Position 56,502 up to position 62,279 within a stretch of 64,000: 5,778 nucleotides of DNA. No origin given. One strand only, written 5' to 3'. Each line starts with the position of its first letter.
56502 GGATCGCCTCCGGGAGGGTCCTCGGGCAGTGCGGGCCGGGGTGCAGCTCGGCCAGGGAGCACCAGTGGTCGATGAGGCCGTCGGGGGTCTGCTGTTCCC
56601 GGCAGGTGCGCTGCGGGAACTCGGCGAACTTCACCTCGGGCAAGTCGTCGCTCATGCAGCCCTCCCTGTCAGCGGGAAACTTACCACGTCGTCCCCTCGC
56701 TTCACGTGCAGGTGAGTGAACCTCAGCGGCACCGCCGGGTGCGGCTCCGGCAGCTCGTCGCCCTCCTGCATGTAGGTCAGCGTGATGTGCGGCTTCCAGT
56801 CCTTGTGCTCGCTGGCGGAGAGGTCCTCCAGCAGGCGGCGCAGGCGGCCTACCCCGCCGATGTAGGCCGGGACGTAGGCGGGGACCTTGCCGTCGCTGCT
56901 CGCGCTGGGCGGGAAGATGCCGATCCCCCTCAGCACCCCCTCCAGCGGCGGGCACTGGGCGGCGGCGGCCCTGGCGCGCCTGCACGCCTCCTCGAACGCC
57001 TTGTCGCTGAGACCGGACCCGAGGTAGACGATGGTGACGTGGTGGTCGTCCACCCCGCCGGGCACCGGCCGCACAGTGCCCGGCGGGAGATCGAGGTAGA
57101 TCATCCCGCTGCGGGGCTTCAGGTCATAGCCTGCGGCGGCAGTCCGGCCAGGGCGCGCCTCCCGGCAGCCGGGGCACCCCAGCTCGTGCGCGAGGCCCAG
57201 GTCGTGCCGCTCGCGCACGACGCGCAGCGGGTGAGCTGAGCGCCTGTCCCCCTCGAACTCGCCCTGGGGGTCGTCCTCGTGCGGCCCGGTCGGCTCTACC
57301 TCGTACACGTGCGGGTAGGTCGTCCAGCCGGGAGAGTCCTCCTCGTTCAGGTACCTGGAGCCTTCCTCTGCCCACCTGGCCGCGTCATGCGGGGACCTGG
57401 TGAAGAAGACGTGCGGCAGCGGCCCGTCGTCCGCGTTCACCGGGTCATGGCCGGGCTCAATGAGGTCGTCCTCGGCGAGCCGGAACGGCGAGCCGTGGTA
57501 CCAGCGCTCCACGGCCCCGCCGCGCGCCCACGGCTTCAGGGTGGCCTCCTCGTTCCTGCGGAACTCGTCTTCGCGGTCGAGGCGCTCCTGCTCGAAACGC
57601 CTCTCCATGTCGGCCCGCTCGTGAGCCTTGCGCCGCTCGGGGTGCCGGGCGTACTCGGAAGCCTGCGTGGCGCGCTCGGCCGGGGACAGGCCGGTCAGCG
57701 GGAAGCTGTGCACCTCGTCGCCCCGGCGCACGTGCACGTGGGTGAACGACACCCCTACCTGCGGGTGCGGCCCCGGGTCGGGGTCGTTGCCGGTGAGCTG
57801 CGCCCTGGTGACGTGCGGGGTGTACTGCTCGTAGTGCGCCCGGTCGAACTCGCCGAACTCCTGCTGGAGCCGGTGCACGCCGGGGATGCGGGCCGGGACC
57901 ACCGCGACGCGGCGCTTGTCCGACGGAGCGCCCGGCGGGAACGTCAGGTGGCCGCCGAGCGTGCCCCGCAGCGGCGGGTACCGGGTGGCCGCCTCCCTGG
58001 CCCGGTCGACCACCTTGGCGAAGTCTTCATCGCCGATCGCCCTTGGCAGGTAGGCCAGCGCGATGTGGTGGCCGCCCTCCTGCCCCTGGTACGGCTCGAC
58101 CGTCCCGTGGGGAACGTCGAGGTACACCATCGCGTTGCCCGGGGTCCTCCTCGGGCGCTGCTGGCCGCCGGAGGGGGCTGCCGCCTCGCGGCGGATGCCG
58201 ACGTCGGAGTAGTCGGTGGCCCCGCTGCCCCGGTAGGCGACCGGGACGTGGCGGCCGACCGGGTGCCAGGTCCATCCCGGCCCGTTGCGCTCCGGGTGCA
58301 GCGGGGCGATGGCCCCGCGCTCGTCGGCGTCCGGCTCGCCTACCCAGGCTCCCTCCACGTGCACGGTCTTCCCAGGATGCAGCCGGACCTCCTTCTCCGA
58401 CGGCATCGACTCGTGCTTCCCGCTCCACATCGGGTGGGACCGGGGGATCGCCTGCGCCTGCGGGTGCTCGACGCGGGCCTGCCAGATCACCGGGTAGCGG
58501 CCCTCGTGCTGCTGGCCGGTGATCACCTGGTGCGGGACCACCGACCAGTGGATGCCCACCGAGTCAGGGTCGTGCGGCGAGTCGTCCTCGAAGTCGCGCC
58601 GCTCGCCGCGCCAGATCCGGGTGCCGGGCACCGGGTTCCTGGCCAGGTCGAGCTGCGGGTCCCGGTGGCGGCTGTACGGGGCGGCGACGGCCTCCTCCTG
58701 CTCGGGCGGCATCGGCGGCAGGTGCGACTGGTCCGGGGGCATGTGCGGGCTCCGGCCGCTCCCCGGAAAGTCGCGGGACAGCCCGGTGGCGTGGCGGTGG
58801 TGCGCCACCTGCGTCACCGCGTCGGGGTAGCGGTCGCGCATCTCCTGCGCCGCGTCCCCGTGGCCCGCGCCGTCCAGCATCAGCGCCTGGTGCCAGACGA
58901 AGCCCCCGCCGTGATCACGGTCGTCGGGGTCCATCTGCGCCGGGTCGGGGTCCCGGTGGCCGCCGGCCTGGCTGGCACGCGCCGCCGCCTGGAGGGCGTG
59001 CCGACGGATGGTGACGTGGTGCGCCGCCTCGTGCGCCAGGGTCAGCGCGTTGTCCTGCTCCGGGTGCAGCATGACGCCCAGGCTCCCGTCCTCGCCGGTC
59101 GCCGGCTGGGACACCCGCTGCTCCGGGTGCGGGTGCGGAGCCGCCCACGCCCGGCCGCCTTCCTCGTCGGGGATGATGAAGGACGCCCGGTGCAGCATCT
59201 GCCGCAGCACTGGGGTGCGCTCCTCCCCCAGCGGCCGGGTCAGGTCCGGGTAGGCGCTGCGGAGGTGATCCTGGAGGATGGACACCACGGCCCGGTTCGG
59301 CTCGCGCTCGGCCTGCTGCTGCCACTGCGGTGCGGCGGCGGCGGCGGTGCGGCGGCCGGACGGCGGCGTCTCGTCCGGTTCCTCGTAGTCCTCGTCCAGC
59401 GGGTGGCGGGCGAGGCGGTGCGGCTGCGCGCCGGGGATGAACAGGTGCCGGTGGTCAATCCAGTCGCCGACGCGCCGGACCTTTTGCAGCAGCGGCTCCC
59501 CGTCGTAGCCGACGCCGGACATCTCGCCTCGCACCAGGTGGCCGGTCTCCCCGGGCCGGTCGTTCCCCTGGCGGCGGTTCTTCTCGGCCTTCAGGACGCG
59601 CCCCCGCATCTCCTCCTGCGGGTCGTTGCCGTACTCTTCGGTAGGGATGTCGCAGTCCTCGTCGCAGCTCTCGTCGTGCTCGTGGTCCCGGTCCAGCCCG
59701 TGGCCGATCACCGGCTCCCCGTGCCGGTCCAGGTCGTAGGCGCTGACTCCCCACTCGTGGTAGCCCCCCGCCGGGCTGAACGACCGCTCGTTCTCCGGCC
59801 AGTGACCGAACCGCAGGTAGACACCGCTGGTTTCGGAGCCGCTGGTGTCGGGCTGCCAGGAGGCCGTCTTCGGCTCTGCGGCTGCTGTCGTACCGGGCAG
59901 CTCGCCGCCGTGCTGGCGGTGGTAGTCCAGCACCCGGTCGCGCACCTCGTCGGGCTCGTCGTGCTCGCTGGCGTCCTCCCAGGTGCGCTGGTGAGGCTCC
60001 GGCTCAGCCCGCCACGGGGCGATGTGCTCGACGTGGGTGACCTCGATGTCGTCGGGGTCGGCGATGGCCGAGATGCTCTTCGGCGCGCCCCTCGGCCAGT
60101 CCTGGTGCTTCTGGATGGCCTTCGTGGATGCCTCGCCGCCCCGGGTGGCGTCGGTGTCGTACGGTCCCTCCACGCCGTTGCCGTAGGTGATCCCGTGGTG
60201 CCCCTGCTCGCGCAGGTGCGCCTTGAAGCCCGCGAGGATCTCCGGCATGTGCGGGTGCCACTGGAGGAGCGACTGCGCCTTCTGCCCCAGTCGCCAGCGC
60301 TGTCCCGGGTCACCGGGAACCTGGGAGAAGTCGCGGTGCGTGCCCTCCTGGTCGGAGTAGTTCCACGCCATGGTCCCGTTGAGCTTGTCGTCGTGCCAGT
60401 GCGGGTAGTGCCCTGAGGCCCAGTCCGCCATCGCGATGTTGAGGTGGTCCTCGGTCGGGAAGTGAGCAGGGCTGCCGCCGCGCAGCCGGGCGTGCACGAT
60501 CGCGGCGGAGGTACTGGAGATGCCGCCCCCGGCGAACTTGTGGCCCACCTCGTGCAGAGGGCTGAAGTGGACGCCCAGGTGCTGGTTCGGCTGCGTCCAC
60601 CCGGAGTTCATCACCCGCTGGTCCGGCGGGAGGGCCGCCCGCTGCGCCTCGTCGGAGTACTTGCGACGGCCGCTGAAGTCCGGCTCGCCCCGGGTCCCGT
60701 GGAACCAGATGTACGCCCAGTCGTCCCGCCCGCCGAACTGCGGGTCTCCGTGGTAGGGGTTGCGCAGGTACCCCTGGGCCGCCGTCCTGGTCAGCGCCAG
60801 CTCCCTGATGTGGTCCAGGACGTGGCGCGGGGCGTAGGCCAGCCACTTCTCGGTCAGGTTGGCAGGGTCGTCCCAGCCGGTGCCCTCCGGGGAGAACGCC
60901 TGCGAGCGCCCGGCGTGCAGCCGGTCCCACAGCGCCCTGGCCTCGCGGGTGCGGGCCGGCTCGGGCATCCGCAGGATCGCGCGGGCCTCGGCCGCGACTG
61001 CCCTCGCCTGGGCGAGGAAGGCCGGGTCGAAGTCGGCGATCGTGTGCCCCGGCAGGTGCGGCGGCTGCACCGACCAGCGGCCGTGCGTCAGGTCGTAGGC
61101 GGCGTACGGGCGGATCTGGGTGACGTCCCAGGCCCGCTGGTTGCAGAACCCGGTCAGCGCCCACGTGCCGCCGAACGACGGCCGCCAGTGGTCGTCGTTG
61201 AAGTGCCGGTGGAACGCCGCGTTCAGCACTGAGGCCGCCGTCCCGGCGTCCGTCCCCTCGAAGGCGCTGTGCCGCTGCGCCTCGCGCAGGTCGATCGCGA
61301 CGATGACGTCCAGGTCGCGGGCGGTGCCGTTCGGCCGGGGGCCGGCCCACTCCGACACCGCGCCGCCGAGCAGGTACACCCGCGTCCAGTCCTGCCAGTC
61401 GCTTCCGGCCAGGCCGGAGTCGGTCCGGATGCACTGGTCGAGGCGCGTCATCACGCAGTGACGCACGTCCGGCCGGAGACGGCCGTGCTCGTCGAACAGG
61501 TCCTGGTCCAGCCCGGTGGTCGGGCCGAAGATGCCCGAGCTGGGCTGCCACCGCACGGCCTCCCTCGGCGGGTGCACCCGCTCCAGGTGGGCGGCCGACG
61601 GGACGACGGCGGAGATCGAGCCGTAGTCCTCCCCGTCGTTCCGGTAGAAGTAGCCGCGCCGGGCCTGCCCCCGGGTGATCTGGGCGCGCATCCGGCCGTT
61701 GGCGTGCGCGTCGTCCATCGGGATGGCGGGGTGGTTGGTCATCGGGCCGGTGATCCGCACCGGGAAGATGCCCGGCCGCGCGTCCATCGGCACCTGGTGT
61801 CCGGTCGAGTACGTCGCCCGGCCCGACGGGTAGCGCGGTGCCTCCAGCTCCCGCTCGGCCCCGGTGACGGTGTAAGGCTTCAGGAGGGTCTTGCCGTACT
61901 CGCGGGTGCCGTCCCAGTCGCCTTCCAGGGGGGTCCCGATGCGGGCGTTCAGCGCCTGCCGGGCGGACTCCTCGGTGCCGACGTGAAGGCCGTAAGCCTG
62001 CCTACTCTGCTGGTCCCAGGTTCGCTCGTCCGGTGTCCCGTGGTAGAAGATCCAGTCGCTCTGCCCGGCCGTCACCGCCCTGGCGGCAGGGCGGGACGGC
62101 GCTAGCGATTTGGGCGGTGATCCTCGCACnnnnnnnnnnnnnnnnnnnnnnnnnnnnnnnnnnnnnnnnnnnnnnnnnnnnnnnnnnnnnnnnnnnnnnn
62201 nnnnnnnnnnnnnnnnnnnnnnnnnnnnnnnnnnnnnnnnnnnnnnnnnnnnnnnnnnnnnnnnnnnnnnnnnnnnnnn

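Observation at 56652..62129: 1825-aa polyvalent giant protein combining ART-fold-like, zincin, NTase-like and two 2H phosphoesterase modules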

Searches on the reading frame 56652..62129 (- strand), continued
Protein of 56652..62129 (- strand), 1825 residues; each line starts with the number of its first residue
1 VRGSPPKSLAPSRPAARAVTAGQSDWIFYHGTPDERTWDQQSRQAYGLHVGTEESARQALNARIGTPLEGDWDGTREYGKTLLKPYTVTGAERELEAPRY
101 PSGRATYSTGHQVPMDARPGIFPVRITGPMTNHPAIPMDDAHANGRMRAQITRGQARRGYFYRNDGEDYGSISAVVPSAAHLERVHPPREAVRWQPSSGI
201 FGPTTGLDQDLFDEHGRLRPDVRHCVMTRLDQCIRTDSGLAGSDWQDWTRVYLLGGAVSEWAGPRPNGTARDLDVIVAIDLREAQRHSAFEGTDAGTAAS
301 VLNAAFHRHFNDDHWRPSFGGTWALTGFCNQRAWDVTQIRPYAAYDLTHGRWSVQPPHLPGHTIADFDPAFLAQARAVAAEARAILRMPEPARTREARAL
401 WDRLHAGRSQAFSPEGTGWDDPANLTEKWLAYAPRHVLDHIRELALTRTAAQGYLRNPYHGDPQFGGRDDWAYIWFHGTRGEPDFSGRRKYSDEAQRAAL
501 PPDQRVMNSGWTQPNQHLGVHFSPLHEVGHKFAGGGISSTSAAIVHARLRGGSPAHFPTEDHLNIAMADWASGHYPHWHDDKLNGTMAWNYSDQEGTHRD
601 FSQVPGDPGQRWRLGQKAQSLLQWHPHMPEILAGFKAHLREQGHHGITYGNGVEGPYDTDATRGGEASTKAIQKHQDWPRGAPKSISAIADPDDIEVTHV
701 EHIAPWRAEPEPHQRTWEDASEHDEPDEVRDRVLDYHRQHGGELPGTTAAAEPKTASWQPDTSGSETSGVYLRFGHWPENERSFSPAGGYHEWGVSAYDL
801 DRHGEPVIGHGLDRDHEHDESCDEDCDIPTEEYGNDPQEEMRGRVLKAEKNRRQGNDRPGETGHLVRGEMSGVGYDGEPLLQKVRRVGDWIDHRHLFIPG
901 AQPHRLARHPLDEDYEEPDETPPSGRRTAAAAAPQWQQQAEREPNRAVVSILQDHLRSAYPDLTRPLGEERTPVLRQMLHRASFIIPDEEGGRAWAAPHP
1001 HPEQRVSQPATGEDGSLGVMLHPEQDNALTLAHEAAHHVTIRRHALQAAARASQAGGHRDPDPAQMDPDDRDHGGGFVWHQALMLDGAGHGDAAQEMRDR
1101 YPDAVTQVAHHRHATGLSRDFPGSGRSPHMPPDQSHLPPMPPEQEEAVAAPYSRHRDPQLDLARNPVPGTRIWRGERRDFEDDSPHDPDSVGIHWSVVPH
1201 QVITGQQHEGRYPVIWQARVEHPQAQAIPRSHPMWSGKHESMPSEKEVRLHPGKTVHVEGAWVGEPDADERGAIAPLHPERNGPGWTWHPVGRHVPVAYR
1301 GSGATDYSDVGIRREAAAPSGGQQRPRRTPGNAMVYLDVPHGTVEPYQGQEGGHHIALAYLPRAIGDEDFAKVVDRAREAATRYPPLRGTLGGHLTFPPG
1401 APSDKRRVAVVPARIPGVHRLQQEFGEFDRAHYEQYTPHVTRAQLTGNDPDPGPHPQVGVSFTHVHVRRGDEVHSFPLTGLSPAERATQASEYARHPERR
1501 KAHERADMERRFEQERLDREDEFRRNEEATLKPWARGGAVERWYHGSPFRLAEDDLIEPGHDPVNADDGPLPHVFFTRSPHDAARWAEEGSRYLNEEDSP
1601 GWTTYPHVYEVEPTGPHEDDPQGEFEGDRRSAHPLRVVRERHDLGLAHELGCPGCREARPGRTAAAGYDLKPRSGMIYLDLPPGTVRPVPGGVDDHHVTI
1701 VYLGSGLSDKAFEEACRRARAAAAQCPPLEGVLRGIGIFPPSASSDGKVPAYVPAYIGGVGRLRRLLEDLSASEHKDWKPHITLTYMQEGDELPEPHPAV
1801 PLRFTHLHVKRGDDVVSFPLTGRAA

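Call 33: search_protein_families(library=pfam, proteins=[P0085, P0083, P0100, P0076], max_evalue=0.1)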
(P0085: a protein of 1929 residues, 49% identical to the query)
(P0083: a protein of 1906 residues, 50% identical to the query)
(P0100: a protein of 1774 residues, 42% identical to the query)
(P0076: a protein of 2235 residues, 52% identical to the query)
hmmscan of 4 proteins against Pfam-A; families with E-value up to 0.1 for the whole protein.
P0085 (1929 aa): 3 families
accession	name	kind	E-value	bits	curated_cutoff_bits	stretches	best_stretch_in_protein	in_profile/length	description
PF18760.7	ART-PolyVal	-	7.1e-24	85.6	31.2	1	207-362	1-139/140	ADP-Ribosyltransferase in polyvalent proteins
PF00583.31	Acetyltransf_1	-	0.00037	21.2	20.7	1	941-986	68-114/116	Acetyltransferase (GNAT) family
PF13508.13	Acetyltransf_7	-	0.0094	16.7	27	1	940-986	36-80/84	Acetyltransferase (GNAT) domain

P0083 (1906 aa): 3 families
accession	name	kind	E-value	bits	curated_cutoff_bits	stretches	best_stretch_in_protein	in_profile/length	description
PF18760.7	ART-PolyVal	-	1.5e-69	233.6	31.2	7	1218-1359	1-116/140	ADP-Ribosyltransferase in polyvalent proteins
PF00583.31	Acetyltransf_1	-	0.00095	19.9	20.7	1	90-146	48-105/116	Acetyltransferase (GNAT) family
PF13508.13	Acetyltransf_7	-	0.005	17.6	27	1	97-168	23-83/84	Acetyltransferase (GNAT) domain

P0100 (1774 aa): 1 family
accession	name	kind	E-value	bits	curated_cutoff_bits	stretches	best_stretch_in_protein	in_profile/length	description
PF18760.7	ART-PolyVal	-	7.4e-43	147.1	31.2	3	29-233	5-140/140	ADP-Ribosyltransferase in polyvalent proteins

P0076 (2235 aa): 6 families
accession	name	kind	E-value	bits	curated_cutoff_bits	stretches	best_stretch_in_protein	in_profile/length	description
PF18760.7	ART-PolyVal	-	2.3e-07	32.1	31.2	1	1207-1418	10-131/140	ADP-Ribosyltransferase in polyvalent proteins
PF12120.14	Arr-ms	-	4.3e-05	24.1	25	1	708-781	1-75/99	Rifampin ADP-ribosyl transferase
PF00583.31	Acetyltransf_1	-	0.019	15.6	20.7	1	166-232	20-86/116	Acetyltransferase (GNAT) family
PF13508.13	Acetyltransf_7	-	0.03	15.1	27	1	186-233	9-56/84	Acetyltransferase (GNAT) domain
PF05129.18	Zn_ribbon_Elf1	-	0.031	14.8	29.8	1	2078-2115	19-62/79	Transcription elongation factor Elf1 like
PF12623.12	Hen1_L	-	0.056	13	23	0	1361-1380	208-227/242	RNA repair, ligase-Pnkp-associating, region of Hen1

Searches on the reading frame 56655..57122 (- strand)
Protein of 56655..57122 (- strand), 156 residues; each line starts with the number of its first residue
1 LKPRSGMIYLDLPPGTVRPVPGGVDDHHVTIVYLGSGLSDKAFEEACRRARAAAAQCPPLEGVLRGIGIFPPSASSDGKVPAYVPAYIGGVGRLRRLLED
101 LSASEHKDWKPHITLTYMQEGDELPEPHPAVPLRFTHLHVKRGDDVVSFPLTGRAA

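Call 15: search_protein_families(library=pfam, proteins=[window:56655-57122:-], max_evalue=10)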
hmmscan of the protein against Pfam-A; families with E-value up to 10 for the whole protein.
window:56655-57122:- (156 aa): 3 families
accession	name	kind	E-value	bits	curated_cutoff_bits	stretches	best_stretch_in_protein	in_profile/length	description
PF02834.22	LigT_PEase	-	3.7e-07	30.7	23.3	2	25-73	33-80/87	LigT like Phosphoesterase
PF13563.12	2_5_RNA_ligase2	-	4.3e-07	30.5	27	1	28-131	27-129/152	2'-5' RNA ligase superfamily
PF23474.1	Acb1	-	0.0017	18.5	27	1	104-136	97-130/144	Anti-CBASS protein Acb1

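Call 16: search_protein_families(library=ncbifam, proteins=[window:56655-57122:-], max_evalue=1)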
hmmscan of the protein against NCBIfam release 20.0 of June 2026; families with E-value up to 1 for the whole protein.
window:56655-57122:- (156 aa): 1 family
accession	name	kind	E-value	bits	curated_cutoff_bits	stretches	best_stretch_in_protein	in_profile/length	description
TIGR02258.1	2_5_ligase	equivalog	0.0015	18.4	65.7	1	25-122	37-134/180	RNA 2',3'-cyclic phosphodiesterase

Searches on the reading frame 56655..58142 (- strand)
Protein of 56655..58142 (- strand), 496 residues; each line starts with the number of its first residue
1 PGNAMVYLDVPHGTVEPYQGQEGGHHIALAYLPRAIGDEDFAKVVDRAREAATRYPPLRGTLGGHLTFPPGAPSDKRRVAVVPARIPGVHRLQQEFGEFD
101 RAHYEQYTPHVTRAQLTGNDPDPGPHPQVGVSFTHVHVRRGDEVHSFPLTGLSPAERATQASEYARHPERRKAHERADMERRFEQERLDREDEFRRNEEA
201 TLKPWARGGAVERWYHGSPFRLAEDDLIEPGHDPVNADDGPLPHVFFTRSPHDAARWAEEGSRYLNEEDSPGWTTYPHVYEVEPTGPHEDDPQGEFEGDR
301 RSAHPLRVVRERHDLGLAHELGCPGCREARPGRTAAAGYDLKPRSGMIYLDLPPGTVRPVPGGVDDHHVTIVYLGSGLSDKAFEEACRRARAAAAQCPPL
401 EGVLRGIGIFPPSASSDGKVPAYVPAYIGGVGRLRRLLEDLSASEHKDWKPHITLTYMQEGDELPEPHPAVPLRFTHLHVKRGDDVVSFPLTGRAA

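Call 59: search_solved_structures(query=window:56655-58142:-, max_evalue=1, show_alignments=3)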
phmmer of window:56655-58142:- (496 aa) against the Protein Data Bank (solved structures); distinct sequences matched with E-value up to 1: 1.
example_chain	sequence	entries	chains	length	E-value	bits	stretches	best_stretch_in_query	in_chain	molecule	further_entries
9iba_A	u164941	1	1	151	1.6e-05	27.4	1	214-309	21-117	ARR-2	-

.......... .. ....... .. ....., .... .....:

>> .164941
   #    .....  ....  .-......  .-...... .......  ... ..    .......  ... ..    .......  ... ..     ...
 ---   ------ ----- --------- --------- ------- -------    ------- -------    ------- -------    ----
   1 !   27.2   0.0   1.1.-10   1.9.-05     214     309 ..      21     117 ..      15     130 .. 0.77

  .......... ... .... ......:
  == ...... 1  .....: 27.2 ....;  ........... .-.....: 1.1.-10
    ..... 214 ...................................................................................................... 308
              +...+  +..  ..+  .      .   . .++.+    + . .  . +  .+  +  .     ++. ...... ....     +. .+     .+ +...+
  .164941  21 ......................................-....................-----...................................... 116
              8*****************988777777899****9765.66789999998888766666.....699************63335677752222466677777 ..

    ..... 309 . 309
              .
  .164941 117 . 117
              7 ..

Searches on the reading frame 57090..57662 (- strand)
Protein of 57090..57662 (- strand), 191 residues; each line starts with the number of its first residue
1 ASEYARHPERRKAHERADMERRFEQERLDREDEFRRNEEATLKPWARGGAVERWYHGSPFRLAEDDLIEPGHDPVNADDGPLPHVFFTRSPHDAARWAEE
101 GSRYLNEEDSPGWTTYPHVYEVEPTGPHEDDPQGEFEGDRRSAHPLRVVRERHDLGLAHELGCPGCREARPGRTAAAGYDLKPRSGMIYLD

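Call 15: search_protein_families(library=pfam, proteins=[window:57090-57662:-], max_evalue=10)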
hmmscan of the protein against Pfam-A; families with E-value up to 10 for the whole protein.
window:57090-57662:- (191 aa): 1 family
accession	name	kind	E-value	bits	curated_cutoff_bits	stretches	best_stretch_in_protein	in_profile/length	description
PF12120.14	Arr-ms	-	1.5e-08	35.1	25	1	54-156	1-91/99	Rifampin ADP-ribosyl transferase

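Call 16: search_protein_families(library=ncbifam, proteins=[window:57090-57662:-], max_evalue=1)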
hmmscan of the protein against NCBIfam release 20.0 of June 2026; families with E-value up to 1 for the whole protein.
window:57090-57662:- (191 aa): 2 families
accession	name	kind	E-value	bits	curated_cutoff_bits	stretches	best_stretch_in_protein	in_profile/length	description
NF033144.1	rifampin_ARR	equivalog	7.9e-08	32.2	130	1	52-151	3-99/131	NAD(+)--rifampin ADP-ribosyltransferase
NF000066.1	rifampin_ARR_Sa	exception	0.00017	21.3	250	1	53-151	11-106/137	NAD(+)--rifampin ADP-ribosyltransferase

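Call 58: search_solved_structures(query=window:57090-57662:-, max_evalue=1, show_alignments=3)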
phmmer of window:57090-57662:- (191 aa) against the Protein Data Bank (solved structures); distinct sequences matched with E-value up to 1: 1.
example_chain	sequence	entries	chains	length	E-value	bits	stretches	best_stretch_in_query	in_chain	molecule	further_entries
9iba_A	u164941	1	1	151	3.2e-06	30.4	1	54-150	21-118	ARR-2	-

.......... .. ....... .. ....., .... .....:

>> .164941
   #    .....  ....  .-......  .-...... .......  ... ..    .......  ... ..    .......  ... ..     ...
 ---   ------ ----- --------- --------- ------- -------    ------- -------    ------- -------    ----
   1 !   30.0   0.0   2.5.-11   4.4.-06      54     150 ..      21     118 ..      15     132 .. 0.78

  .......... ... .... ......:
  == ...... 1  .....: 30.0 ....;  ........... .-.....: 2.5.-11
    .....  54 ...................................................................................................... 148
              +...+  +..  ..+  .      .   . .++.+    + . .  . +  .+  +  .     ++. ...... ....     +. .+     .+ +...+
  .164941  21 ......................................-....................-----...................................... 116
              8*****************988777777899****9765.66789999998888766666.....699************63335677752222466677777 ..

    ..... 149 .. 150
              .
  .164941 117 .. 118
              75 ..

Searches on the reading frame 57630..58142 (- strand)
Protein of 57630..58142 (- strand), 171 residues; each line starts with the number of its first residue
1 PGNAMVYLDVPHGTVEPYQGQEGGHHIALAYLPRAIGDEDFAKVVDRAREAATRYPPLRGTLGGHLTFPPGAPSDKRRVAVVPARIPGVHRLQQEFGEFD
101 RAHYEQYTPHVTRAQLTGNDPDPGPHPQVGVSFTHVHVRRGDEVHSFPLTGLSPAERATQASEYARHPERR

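Call 15: search_protein_families(library=pfam, proteins=[window:57630-58142:-], max_evalue=10)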
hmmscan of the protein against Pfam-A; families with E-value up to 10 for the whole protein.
window:57630-58142:- (171 aa): 1 family
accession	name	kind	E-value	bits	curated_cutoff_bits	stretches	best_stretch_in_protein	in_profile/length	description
PF13563.12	2_5_RNA_ligase2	-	1.1e-05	26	27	1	26-119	27-119/152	2'-5' RNA ligase superfamily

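Call 16: search_protein_families(library=ncbifam, proteins=[window:57630-58142:-], max_evalue=1)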
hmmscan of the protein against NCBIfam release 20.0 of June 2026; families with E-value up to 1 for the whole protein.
window:57630-58142:- (171 aa): 0 families

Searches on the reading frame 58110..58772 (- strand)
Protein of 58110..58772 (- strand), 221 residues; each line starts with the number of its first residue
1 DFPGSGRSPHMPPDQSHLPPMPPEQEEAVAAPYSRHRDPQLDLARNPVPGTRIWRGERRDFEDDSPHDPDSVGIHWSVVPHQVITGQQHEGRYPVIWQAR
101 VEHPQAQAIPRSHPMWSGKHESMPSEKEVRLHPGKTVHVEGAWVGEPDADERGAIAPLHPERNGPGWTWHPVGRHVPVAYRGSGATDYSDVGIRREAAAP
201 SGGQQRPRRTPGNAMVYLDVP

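Call 15: search_protein_families(library=pfam, proteins=[window:58110-58772:-], max_evalue=10)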
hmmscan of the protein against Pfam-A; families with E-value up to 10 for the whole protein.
window:58110-58772:- (221 aa): 1 family
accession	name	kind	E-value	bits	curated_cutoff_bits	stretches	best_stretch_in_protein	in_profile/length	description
PF09122.16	DUF1930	-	0.26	11.7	27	1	135-159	21-45/68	Domain of unknown function (DUF1930)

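Call 16: search_protein_families(library=ncbifam, proteins=[window:58110-58772:-], max_evalue=1)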
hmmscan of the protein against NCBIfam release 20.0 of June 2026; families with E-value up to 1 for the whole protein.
window:58110-58772:- (221 aa): 0 families
